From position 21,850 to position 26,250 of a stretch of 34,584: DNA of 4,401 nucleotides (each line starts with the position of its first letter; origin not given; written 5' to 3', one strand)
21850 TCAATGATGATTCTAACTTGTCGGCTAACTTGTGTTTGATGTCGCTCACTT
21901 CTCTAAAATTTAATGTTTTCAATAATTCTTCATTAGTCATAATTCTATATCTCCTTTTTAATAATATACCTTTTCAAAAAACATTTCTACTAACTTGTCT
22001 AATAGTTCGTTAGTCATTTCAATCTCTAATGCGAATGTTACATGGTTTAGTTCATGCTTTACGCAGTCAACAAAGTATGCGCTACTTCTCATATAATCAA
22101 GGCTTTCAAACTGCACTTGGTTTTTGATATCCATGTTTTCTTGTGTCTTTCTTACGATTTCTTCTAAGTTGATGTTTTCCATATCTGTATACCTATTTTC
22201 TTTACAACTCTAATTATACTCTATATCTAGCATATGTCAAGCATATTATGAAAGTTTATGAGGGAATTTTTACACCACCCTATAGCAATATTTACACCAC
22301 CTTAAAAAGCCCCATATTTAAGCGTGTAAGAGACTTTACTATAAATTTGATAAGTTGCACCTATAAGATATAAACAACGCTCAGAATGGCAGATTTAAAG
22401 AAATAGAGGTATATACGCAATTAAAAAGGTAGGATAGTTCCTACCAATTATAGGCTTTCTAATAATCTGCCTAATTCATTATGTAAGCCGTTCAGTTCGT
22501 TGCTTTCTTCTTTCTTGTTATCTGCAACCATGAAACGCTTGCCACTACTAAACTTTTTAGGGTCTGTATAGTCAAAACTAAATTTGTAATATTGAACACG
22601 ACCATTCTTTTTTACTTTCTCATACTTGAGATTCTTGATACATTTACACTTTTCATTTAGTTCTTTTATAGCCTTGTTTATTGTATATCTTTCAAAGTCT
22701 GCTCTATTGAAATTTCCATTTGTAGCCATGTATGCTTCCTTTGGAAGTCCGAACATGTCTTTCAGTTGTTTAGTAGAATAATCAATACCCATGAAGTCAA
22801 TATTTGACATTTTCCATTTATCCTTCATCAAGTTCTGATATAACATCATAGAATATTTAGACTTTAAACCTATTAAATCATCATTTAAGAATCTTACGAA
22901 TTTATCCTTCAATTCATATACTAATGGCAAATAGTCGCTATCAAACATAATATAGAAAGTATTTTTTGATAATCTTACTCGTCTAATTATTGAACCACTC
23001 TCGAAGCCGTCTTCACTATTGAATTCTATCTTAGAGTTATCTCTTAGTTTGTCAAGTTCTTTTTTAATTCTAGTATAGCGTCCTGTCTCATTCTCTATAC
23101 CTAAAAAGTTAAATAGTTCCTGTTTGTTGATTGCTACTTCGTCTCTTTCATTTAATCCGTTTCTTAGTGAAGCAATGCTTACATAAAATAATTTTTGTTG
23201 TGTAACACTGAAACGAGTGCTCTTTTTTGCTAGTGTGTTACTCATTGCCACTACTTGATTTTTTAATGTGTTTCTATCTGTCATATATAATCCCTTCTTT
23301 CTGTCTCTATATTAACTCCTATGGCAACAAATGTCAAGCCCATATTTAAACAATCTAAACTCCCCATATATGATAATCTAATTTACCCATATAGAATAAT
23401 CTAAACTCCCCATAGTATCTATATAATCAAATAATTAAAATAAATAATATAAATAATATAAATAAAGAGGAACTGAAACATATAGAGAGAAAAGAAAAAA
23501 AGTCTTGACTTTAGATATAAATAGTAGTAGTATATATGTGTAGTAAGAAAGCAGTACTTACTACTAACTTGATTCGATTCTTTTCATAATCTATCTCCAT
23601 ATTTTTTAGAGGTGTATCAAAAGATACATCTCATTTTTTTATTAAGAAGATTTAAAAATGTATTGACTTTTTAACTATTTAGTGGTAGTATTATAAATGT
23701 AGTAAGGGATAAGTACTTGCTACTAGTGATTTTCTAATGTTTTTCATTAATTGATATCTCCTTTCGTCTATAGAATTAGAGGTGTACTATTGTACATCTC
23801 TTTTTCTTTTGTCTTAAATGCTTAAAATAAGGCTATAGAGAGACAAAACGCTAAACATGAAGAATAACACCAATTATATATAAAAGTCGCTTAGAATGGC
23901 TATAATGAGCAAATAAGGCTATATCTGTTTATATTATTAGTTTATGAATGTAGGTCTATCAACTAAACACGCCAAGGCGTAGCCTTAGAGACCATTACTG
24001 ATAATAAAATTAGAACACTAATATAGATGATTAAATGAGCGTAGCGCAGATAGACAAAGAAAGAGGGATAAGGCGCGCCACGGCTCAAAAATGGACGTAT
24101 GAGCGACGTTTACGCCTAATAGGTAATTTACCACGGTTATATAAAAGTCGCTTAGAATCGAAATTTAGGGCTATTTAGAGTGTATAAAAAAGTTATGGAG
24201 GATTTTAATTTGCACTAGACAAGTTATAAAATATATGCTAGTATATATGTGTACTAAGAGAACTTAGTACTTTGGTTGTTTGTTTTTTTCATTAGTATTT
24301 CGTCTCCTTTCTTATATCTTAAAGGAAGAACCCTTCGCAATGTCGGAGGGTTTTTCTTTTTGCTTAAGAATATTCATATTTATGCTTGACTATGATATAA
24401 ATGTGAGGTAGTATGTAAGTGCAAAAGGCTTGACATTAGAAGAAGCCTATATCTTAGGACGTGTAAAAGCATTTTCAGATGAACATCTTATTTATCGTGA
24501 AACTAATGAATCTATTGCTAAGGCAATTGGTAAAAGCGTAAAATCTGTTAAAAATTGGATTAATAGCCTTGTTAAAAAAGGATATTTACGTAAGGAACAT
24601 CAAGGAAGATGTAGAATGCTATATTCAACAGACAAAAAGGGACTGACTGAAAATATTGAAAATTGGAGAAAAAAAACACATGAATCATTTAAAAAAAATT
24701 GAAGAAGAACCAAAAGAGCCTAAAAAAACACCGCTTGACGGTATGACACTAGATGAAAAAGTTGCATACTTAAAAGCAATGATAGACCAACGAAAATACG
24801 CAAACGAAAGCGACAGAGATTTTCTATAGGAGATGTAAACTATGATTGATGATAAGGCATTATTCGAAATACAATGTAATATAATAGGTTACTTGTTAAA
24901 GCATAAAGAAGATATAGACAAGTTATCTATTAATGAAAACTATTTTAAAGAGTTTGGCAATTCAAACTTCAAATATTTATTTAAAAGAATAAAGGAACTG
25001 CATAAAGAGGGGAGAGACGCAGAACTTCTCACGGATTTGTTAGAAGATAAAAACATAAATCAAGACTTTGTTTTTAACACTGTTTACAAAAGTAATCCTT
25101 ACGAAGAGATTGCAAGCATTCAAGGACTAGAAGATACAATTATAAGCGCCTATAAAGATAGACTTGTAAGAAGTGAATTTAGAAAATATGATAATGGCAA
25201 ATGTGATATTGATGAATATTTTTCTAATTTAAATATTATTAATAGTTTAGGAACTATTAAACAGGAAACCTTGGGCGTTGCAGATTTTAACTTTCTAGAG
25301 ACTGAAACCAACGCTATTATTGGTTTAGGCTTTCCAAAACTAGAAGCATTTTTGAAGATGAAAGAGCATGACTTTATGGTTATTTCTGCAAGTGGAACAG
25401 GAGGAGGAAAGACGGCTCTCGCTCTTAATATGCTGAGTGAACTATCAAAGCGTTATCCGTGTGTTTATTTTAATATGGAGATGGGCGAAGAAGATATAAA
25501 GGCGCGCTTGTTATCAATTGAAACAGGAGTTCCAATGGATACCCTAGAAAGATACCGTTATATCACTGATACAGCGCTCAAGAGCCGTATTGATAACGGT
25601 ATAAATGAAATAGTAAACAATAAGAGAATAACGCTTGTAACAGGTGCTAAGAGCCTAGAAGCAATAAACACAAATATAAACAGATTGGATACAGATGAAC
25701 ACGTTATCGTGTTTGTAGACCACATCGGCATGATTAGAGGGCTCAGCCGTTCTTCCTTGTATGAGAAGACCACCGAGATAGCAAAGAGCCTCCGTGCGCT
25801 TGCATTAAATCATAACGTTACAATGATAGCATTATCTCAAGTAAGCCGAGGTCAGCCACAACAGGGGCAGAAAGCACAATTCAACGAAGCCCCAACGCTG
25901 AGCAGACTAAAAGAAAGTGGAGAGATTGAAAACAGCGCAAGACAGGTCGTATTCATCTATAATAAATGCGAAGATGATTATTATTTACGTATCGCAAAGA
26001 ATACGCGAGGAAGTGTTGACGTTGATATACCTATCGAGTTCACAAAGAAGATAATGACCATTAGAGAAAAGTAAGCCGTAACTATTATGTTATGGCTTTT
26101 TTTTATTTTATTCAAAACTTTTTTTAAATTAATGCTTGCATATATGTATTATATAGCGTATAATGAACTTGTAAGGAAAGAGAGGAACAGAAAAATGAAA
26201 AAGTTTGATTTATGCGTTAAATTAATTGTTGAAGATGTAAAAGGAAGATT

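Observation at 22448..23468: Plasmid-type replicon (Rep_3-like initiator, three iterons, AT-rich tract) in a phage with no integration module: candidate phage-plasmid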

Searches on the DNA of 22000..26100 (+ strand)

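Call 6: search_dna_similar(query=window:22000-26100:+, collection=phages, mode=near, max_rows=25)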
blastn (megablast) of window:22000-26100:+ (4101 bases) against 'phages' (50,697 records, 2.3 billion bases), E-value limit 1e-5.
No match.

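Call 70: search_rna_families(source=window, start=23285, end=24430, threshold=evalue, max_evalue=5)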
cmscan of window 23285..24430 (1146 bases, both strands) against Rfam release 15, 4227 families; matches with E-value up to 5: 8.
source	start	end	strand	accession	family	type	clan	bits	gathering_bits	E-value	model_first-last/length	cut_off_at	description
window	24262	24355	+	RF02701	PsrR1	Gene; sRNA;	-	22.6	42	0.14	1-79/79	no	Photosynthesis regulatory RNA1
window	23537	23635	+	RF02379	csRNA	Gene; sRNA;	-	22.2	57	3.5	1-93/93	no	Cia-dependent small RNA csRNA1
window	24291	24358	+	RF01859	Phe_leader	Cis-reg; leader;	-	20.3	55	1.5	1-125/125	no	Phenylalanine leader peptide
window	24266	24362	+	RF01772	rnk_pseudo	Cis-reg; leader;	-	19.1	55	2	1-108/108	no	Pseudomonas rnk leader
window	24308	24383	-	RF02621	BSnc120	Gene; sRNA;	-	19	114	0.32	1-88/88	no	Brucella sRNA 120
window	23777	23854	+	RF02527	SSRC38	Gene; sRNA;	-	17.1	80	3.2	1-166/166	no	Streptococcus sRNA SSRC38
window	23705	23815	+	RF00558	L20_leader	Cis-reg; leader;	-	15.9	58.7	4.3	1-127/127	no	Ribosomal protein L20 leader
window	24327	24363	+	RF00489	ctRNA_p42d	Gene; antisense;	-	15.5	50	5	1-46/46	no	ctRNA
